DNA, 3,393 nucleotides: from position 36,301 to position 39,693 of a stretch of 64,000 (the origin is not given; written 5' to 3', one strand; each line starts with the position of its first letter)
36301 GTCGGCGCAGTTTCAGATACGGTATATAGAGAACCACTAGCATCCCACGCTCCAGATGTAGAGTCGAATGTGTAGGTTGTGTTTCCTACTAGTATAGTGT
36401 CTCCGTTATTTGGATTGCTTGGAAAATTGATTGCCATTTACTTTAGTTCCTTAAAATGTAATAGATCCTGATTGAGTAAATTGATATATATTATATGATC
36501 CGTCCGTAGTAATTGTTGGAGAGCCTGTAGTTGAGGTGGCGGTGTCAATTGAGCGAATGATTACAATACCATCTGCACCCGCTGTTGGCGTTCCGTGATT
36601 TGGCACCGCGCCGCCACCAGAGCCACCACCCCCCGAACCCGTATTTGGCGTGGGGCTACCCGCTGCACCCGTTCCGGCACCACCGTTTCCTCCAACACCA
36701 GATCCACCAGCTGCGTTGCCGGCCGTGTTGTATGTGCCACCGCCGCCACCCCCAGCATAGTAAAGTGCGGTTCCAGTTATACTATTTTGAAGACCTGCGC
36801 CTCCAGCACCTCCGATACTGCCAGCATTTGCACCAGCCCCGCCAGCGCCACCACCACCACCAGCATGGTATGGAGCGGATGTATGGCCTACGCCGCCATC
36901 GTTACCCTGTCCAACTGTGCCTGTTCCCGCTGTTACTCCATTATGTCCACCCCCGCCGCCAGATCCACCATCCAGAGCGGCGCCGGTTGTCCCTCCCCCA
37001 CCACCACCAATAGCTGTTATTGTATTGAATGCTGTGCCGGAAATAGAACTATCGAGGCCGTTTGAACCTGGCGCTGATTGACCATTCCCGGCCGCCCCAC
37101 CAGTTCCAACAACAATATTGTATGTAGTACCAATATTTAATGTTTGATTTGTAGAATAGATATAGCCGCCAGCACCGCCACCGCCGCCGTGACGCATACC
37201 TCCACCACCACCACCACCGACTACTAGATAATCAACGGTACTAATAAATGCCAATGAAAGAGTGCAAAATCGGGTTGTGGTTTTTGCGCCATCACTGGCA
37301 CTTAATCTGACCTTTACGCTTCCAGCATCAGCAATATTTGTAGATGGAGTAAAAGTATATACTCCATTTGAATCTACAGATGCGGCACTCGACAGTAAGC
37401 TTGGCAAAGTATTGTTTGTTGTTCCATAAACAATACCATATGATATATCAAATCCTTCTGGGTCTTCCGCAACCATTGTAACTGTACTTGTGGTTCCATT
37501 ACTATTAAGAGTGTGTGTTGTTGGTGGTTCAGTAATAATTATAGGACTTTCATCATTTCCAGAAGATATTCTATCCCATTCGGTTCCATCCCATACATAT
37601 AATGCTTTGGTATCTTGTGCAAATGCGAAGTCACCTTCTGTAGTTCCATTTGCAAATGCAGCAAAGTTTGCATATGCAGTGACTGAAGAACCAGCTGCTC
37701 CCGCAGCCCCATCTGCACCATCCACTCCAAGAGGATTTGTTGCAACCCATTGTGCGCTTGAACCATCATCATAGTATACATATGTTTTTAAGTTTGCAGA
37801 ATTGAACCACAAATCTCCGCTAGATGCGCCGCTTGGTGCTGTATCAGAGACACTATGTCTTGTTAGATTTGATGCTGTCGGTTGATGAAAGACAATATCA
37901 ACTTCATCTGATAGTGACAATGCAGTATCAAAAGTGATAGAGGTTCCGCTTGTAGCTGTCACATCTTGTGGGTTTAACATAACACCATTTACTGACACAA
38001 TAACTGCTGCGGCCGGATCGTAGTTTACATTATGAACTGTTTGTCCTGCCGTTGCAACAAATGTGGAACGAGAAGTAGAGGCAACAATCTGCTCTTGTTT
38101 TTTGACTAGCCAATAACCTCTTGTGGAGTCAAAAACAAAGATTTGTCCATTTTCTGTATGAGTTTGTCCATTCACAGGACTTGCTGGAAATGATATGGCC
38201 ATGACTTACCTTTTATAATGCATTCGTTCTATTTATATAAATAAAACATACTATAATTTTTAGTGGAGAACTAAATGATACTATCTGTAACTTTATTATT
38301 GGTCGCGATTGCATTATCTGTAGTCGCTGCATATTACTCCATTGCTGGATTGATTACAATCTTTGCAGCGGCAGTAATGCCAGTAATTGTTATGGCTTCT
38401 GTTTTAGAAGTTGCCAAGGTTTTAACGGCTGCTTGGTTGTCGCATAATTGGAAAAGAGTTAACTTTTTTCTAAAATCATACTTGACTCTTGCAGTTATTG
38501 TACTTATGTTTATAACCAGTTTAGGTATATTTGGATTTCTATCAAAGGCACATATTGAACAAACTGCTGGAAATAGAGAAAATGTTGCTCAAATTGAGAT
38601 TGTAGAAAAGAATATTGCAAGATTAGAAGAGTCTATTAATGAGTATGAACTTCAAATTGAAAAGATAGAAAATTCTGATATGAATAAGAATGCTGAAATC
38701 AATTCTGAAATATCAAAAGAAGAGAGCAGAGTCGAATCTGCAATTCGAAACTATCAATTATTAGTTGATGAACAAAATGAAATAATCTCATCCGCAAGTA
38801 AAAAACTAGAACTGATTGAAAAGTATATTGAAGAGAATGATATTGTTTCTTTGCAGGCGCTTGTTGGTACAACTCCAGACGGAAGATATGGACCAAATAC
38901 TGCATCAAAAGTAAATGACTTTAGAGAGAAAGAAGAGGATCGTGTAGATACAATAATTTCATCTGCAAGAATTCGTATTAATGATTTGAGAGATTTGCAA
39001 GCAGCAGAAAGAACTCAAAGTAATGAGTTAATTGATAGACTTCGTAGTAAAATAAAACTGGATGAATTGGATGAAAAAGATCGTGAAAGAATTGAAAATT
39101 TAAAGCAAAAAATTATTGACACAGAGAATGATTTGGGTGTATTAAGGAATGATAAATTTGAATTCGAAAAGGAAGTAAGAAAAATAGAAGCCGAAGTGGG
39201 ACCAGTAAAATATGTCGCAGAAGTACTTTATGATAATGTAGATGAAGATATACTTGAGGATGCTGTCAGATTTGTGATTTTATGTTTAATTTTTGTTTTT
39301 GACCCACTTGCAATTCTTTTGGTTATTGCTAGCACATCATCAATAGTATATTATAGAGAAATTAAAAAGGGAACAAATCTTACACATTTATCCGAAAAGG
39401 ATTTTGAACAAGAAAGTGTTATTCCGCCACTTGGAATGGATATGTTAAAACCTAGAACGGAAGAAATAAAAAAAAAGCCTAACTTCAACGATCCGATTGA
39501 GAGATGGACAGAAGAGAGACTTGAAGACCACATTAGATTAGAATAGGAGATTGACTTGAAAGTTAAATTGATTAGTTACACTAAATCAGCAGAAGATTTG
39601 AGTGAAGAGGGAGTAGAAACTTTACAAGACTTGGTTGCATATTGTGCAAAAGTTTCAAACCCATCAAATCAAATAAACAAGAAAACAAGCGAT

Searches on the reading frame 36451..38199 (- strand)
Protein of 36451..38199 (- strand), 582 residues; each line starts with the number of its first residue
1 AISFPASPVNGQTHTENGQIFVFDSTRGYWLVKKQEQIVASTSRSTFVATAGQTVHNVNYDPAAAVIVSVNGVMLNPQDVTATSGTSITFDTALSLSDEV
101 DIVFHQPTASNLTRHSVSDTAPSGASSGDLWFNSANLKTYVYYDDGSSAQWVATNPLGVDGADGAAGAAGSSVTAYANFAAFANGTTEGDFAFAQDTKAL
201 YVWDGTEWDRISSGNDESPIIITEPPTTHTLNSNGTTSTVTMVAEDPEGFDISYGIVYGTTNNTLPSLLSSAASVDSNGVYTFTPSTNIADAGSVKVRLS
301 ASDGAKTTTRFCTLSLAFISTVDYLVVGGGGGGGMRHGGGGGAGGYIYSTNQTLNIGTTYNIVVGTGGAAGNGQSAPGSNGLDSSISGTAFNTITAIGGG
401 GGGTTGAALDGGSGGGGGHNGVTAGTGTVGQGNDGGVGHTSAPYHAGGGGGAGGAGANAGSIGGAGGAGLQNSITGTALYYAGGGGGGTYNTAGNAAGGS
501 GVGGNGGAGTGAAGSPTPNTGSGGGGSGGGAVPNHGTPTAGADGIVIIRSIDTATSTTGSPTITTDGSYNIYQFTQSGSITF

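Call 72: search_protein_families(library=pfam, proteins=[window:36451-38199:-], max_evalue=0.001)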
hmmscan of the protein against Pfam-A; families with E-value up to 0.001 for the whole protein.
window:36451-38199:- (582 aa): 1 family
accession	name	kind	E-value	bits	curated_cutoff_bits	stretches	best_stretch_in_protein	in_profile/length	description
PF21722.4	Gly_rich_2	-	1.6e-24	87.7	24.3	1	320-549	15-224/226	Glycine-rich domain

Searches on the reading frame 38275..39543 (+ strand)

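Call 72: search_protein_families(library=pfam, proteins=[window:38275-39543:+], max_evalue=0.001)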
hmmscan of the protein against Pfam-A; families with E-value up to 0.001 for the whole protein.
window:38275-39543:+ (423 aa): 1 family
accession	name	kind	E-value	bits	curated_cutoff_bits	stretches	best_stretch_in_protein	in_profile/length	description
PF00335.26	Tetraspanin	-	0.0002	21.5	32.1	0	2-120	7-104/225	Tetraspanin family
